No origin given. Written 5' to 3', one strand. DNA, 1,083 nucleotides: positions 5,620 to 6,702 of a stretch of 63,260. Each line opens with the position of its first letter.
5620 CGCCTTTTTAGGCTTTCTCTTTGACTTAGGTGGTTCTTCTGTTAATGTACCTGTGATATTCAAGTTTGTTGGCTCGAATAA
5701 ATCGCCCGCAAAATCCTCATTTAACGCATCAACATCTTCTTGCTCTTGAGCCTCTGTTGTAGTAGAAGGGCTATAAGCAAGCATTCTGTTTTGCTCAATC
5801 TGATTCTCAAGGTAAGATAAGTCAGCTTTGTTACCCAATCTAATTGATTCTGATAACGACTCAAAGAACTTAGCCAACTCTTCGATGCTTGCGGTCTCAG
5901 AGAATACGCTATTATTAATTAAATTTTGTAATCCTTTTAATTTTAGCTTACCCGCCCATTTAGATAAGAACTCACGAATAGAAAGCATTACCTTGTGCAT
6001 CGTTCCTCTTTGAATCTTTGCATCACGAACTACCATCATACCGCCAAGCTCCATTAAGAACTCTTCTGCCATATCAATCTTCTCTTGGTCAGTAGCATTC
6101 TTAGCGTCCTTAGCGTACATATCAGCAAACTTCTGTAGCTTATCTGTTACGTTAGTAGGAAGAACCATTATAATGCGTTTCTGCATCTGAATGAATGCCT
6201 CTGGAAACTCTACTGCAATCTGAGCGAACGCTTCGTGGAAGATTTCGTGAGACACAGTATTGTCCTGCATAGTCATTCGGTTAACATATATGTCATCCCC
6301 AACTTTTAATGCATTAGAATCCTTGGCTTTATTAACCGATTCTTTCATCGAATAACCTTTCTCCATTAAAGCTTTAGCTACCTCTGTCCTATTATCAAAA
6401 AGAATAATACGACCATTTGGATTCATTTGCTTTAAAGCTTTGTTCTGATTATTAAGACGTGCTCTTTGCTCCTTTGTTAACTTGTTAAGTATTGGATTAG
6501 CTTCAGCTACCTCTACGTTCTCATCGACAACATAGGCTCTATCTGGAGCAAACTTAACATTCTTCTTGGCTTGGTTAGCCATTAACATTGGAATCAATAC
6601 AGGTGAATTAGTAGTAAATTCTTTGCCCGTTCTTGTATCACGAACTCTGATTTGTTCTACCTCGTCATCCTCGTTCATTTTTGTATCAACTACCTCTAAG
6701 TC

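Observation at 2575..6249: The giant protein combines a zincin HExxH motif with two ART-like blocks (polyvalent effector architecture)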

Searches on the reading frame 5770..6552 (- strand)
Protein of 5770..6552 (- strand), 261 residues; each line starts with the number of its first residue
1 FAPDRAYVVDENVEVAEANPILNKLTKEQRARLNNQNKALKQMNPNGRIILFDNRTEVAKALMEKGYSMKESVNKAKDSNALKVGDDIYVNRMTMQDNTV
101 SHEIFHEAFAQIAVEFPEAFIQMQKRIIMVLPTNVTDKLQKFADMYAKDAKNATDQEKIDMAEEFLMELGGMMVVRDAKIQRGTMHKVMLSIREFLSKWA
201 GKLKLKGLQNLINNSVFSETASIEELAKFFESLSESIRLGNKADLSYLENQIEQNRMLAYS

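Call 26: search_solved_structures(query=A2, max_evalue=10, show_alignments=3)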
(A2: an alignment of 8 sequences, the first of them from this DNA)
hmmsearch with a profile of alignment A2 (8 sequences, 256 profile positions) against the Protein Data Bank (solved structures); distinct sequences matched with E-value up to 10: 9.
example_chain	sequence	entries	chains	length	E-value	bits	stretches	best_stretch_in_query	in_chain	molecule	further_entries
1xv5_A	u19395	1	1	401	0.069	15.6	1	26-66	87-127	DNA alpha-glucosyltransferase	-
1y8z_A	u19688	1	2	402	0.069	15.6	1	26-66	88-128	DNA alpha-glucosyltransferase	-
1y6f_A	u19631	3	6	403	0.07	15.6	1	26-66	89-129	DNA alpha-glucosyltransferase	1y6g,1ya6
1bx4_A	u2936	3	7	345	0.26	13.8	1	36-111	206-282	PROTEIN (ADENOSINE KINASE) | Adenosine kinase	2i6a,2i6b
7pzy_o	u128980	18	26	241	0.27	13.7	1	25-94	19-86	Ribosomal 60S subunit protein L7A | 60S ribosomal protein L7-A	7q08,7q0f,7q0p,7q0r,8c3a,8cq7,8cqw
4o1l_A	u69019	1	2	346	0.29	13.6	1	36-111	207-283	Adenosine kinase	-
5a3f_A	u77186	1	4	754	0.33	13.4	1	149-230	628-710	DYNAMIN 3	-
9o7p_A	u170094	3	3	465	0.43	13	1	36-111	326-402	Isoform 2 of Adenosine kinase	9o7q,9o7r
4uf6_C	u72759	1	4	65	1.6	11.2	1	117-162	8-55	NUCLEAR FACTOR RELATED TO KAPPA-B-BINDING PROTEIN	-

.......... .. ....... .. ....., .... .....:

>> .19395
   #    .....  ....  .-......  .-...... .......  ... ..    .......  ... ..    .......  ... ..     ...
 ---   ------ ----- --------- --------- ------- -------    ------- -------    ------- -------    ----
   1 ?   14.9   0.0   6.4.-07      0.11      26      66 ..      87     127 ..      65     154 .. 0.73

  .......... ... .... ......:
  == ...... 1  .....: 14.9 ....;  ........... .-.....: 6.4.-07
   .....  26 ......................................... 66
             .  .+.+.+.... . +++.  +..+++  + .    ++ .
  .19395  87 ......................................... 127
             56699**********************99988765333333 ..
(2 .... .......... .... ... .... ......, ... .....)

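Call 27: find_homologous_proteins(query=A2, max_evalue=0.01)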
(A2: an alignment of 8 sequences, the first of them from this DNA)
Query A2 (8 sequences): 8000 candidates shared short words with the query, none scored E <= 0.01.

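Call 38: predict_structure(alignment_id=A2)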
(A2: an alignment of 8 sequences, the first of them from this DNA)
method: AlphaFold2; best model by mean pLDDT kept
length: 261 residues; sequences in the alignment: 8
mean_pLDDT: 77.9   pTM: 0.73
mean pLDDT of the five models: 77.9, 77.8, 73.5, 73.2, 72.7
residues with pLDDT >= 90: 32; 70-90: 181; 50-70: 21; < 50: 27
segments of 3 or more residues with pLDDT < 50: 176-178, 238-261
pLDDT, mean of each block of 10 residues (from residue 1): 83 79 88 87 89 93 91 84 88 85 82 86 88 80 88 87 84 61 78 81 71 68 72 59 39 39 38
secondary structure, 60 per line:
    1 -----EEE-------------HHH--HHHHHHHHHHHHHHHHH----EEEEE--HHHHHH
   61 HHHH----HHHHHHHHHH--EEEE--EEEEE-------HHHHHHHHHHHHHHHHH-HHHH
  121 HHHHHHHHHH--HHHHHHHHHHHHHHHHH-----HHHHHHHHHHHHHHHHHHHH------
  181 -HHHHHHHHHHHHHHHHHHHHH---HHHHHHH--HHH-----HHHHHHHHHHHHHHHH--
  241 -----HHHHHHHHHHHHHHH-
elements in order: E6-8 H27-43 E48-52 H55-64 H69-78 E81-84 E87-91 H99-115 H117-130 H133-149 H155-174 H182-202 H206-212 H223-238 H246-260

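Call 41: fold_search(model_id=the predicted structure, library=pdb)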
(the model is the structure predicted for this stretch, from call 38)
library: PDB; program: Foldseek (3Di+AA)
matches with E <= 10: 517; with E <= 0.001: 0
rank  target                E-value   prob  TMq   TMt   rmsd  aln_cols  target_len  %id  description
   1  3hiy_A                8.5e-02  0.21  0.19  0.14  19.1       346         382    9  Minor Editosome-Associated TUTase 1 with bound UTP and Mg (released 2010-05-12)
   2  5iz2_B                1.4e-01  0.96  0.27  0.48   7.2       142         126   11  Crystal structure of the N. clavipes spidroin NTD at pH 6.5 (released 2016-07-27)
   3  8t5e_A                2.7e-01  0.41  0.19  0.32  10.4       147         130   14  De novo design of high-affinity protein binders to bioactive helical peptides (released 2024-01-10)
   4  2mx8_MODEL_1_A        4.4e-01  0.82  0.27  0.46   7.6       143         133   13  NMR structure of N-terminal domain from A. ventricosus minor ampullate spidroin (MiSp) at pH 7.2 (released 2015-08-19)
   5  8xi2_V                5.3e-01  0.11  0.16  0.20  17.8       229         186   14  Cryo-EM structure of the Chlamydomonas C* complex (released 2024-10-09)
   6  4cyb_D                5.6e-01  0.12  0.15  0.20  15.7       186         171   10  DpsC from Streptomyces coelicolor (released 2014-06-25)
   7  5mfi_B                6.1e-01  0.06  0.12  0.13  17.9       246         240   14  Designed armadillo repeat protein YIII(Dq.V2)4CqI in complex with peptide (KR)4 (released 2017-09-13)
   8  4cyb_A                7.1e-01  0.12  0.16  0.20  14.9       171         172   10  DpsC from Streptomyces coelicolor (released 2014-06-25)
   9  6r9d_C                7.4e-01  0.84  0.29  0.53   5.0       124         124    9  Crystal structure of an asymmetric dimer of the N-terminal domain of Euprosthenops australis Major Ampullate Spidroin  (released 2019-07-17)
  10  8tmc_E                7.4e-01  0.13  0.19  0.15  17.4       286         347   10  Cryo-EM structure of CorA in complex with conformation-specific synthetic antibody C12 and 20 mM MgCl2, State MG20-2 (released 2025-02-12)
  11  1eku_B                7.4e-01  0.09  0.19  0.20  15.7       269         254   10  CRYSTAL STRUCTURE OF A BIOLOGICALLY ACTIVE SINGLE CHAIN MUTANT OF HUMAN IFN-GAMMA (released 2000-09-01)
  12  5ku9_B                7.8e-01  0.12  0.15  0.23  13.9       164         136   15  Crystal structure of MCL1 with compound 1 (released 2017-01-11)
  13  5azd_C                8.2e-01  0.08  0.18  0.18  19.1       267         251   11  Crystal structure of thermophilic rhodopsin. (released 2016-04-27)
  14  4pg0                  8.2e-01  0.08  0.16  0.18  19.2       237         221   15  Insights into Substrate and Metal Binding from the Crystal Structure of Cyanobacterial Aldehyde Deformylating Oxygenase  (released 2014-11-26)
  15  7vw4                  8.6e-01  0.41  0.27  0.40   8.0       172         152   13  The X-ray structure of sperm whale F46C/L61C myoglobin double mutant (released 2022-11-16)
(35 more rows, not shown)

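Call 45: search_protein_families(library=pfam, alignment_id=A2, max_evalue=10)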
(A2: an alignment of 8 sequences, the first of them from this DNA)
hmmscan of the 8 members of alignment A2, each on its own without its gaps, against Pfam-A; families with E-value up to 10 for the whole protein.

A. member 1, seq(261 aa): 3 families
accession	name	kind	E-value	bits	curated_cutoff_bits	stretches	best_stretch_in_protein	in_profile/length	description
PF01628.27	HrcA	-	0.0013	19.2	22.2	1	123-239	55-163/215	HrcA protein C terminal domain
PF03088.22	Str_synth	-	0.031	14.8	25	1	35-66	25-56/89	Strictosidine synthase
PF21706.3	FCSD_central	-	0.14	12.7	27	1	38-76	41-82/116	Sulfide dehydrogenase [flavocytochrome c] flavoprotein chain, central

B. families by the number of members that match (of 8 scanned): 35 families (the first 25 are shown)
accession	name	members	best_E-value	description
PF01628.27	HrcA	5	0.00041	HrcA protein C terminal domain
PF21706.3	FCSD_central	4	0.05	Sulfide dehydrogenase [flavocytochrome c] flavoprotein chain, central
PF03088.22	Str_synth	2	0.031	Strictosidine synthase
PF18958.6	DUF5700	2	0.13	Putative zinc dependent peptidase (DUF5700)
PF19991.5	HMA_2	1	0.0011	Heavy metal associated domain 2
PF06098.16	Radial_spoke_3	1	0.0026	Radial spoke protein 3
PF14891.12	Peptidase_M91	1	0.0036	Effector protein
PF07067.16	DUF1340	1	0.0072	Protein of unknown function (DUF1340)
PF08236.17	SRI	1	0.018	SRI (Set2 Rpb1 interacting) domain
PF04768.19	NAT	1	0.019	NAT, N-acetyltransferase, of N-acetylglutamate synthase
PF00657.28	Lipase_GDSL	1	0.021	GDSL-like Lipase/Acylhydrolase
PF23129.1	DotZ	1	0.023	DotZ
PF01157.24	Ribosomal_L21e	1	0.034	Ribosomal protein L21e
PF03461.20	TRCF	1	0.038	TRCF domain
PF04670.18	Gtr1_RagA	1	0.043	Gtr1/RagA G protein conserved region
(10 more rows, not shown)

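Call 59: search_protein_representatives(alignment_id=A2)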
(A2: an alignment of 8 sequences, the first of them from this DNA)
Query: 8 sequences, 256 profile positions. Proteins with E-value up to 0.001 (for the whole library): 885; up to 1e-10: 625; up to 1e-30: 29. The best 150 are listed.
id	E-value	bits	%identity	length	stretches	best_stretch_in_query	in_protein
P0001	2.7e-112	390.6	-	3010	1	2-255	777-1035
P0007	4.0e-111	386.8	-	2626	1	1-250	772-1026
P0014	3.2e-86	305.2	-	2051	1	1-251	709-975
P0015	4.7e-84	298.0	-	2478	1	2-250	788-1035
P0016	3.4e-74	265.7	-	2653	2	3-247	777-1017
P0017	1.7e-65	237.3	-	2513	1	2-249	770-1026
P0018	1.7e-62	227.4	-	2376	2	2-249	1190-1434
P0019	3.9e-61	223.0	-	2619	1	6-251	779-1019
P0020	9.1e-61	221.7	-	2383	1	8-245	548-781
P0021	1.1e-60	221.5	-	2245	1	6-248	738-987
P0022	2.6e-60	220.2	-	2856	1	4-250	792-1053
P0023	2.5e-55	203.9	-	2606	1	3-246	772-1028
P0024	1.6e-51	191.5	-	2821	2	3-250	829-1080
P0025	2.2e-51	191.0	-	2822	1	5-248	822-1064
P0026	8.8e-51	189.0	-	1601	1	2-244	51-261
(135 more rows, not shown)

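Call 61: search_protein_families(library=pfam, alignment_id=A6, max_evalue=0.001)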
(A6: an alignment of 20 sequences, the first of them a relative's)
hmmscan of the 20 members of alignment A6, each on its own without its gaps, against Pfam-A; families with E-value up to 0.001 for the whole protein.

A. member 1, P0014 (2051 aa): 0 families

B. families by the number of members that match (of 20 scanned): 12 families
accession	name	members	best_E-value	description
PF18857.6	LPD38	2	1.8e-23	Large polyvalent protein associated domain 38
PF18760.7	ART-PolyVal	2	3e-21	ADP-Ribosyltransferase in polyvalent proteins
PF23802.1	DUF7178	1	4.5e-27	Family of unknown function (DUF7178)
PF13306.12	LRR_5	1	2.8e-19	BspA type Leucine rich repeat region (6 copies)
PF18838.6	LPD23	1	3.7e-17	Large polyvalent protein associated domain 23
PF20573.4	DUF6782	1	2.7e-10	Putative metallopeptidase family (DUF6782)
PF11697.13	DUF3293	1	4e-10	Protein of unknown function (DUF3293)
PF10263.15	SprT-like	1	4.4e-09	SprT-like family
PF01817.26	CM_2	1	7.3e-06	Chorismate mutase type II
PF19963.4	VMAP-M1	1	2.6e-05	vWA-MoxR associated protein middle region (VMAP-M) 1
PF13489.12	Methyltransf_23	1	7.5e-05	Methyltransferase domain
PF04947.19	Pox_VLTF3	1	0.00081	Poxvirus Late Transcription Factor VLTF3 like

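Call 68: search_solved_structures(query=A7, max_evalue=10, show_alignments=4)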
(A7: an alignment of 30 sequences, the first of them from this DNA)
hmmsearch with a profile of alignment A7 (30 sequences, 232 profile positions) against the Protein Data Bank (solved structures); distinct sequences matched with E-value up to 10: 10.
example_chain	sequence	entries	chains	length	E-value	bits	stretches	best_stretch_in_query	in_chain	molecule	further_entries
7bqc_A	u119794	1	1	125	0.11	15.2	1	7-48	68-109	NF4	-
6i89_A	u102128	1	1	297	0.29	13.7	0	117-202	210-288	ArdC protein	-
3dte_A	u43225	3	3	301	0.37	13.4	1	57-91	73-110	IrrE protein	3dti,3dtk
4uf6_C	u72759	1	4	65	0.65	12.6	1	96-140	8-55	NUCLEAR FACTOR RELATED TO KAPPA-B-BINDING PROTEIN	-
1xv5_A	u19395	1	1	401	0.68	12.5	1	9-41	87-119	DNA alpha-glucosyltransferase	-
1y8z_A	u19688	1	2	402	0.68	12.5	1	9-41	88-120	DNA alpha-glucosyltransferase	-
1y6f_A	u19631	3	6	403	0.69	12.5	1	9-41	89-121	DNA alpha-glucosyltransferase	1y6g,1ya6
7vg4_A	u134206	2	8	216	0.82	12.3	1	114-163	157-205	Methenyltetrahydrofolate cyclohydrolase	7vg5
8slm_A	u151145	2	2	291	1.3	11.6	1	58-91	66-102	Zn dependent hydrolase fused to HTH domain, IrrE ortholog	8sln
36hb_C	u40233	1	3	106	4.6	9.8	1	97-179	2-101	CAM1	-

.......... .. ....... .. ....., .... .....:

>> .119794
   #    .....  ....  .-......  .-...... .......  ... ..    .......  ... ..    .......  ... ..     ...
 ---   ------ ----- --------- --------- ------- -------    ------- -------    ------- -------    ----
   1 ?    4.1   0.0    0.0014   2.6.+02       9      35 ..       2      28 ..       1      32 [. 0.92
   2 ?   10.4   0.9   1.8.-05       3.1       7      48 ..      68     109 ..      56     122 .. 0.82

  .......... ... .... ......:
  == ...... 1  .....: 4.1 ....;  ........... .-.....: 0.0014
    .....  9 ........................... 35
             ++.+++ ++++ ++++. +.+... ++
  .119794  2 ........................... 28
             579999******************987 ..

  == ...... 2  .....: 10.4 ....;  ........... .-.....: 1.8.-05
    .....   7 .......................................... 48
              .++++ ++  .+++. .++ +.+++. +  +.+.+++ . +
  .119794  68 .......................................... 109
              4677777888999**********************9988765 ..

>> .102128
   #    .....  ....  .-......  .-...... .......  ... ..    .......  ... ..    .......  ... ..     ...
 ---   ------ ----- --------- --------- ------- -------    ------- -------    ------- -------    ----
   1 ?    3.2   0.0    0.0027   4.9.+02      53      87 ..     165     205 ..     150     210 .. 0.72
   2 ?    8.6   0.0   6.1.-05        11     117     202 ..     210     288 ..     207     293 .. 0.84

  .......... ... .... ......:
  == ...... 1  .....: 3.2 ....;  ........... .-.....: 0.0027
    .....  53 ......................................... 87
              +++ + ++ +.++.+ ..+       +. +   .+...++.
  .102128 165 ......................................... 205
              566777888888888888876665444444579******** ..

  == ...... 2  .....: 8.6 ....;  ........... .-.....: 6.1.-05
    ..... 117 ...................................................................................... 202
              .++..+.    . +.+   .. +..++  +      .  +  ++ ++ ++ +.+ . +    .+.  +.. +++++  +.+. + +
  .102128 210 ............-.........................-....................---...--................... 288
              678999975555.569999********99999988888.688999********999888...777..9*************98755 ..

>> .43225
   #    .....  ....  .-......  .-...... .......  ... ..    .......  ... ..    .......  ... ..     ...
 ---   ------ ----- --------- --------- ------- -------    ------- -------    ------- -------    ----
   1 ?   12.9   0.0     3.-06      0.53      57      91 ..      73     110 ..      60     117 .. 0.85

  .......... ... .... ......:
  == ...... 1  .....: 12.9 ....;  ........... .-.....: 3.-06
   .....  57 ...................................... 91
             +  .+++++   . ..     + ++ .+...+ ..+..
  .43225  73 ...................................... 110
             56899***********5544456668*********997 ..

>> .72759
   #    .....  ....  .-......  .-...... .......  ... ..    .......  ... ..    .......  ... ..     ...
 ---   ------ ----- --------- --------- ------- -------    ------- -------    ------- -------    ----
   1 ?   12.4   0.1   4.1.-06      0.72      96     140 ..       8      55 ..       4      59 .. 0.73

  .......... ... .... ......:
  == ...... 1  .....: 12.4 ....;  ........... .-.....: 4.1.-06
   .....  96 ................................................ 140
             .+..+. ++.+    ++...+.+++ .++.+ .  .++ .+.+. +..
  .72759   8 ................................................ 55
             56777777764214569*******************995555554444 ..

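Call 70: search_protein_families(library=pfam, alignment_id=A7, max_evalue=1)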
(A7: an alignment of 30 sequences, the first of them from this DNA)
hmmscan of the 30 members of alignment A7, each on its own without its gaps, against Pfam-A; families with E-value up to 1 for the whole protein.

A. member 1, seq(235 aa): 3 families
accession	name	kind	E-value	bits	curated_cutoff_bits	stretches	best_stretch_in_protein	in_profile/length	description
PF01628.27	HrcA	-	0.00083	19.8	22.2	1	107-223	55-163/215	HrcA protein C terminal domain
PF03088.22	Str_synth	-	0.031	14.8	25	1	21-50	27-56/89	Strictosidine synthase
PF21706.3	FCSD_central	-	0.12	12.9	27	1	22-60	41-82/116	Sulfide dehydrogenase [flavocytochrome c] flavoprotein chain, central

B. families by the number of members that match (of 30 scanned): 129 families (the first 25 are shown)
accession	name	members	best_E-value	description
PF25399.1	DeaD_dimer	3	0.00069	RNA helicase DeaD dimerization domain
PF14891.12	Peptidase_M91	3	0.003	Effector protein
PF20058.4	DUF6457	3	0.025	Domain of unknown function (DUF6457)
PF22037.2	PSD13_N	3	0.028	PSD13 N-terminal repeats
PF01628.27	HrcA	2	0.00083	HrcA protein C terminal domain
PF08623.16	TIP120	2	0.00098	TATA-binding protein interacting (TIP20)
PF18958.6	DUF5700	2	0.001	Putative zinc dependent peptidase (DUF5700)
PF04286.17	DUF445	2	0.057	Protein of unknown function (DUF445)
PF20573.4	DUF6782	2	0.065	Putative metallopeptidase family (DUF6782)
PF07739.18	TipAS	2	0.085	TipAS antibiotic-recognition domain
PF14846.11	DUF4485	2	0.11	Domain of unknown function (DUF4485)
PF21354.3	STAT_linker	2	0.2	Signal transducer and activator of transcription, linker domain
PF19991.5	HMA_2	1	0.00067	Heavy metal associated domain 2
PF01400.30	Astacin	1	0.0016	Astacin (Peptidase family M12A)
PF06098.16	Radial_spoke_3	1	0.0022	Radial spoke protein 3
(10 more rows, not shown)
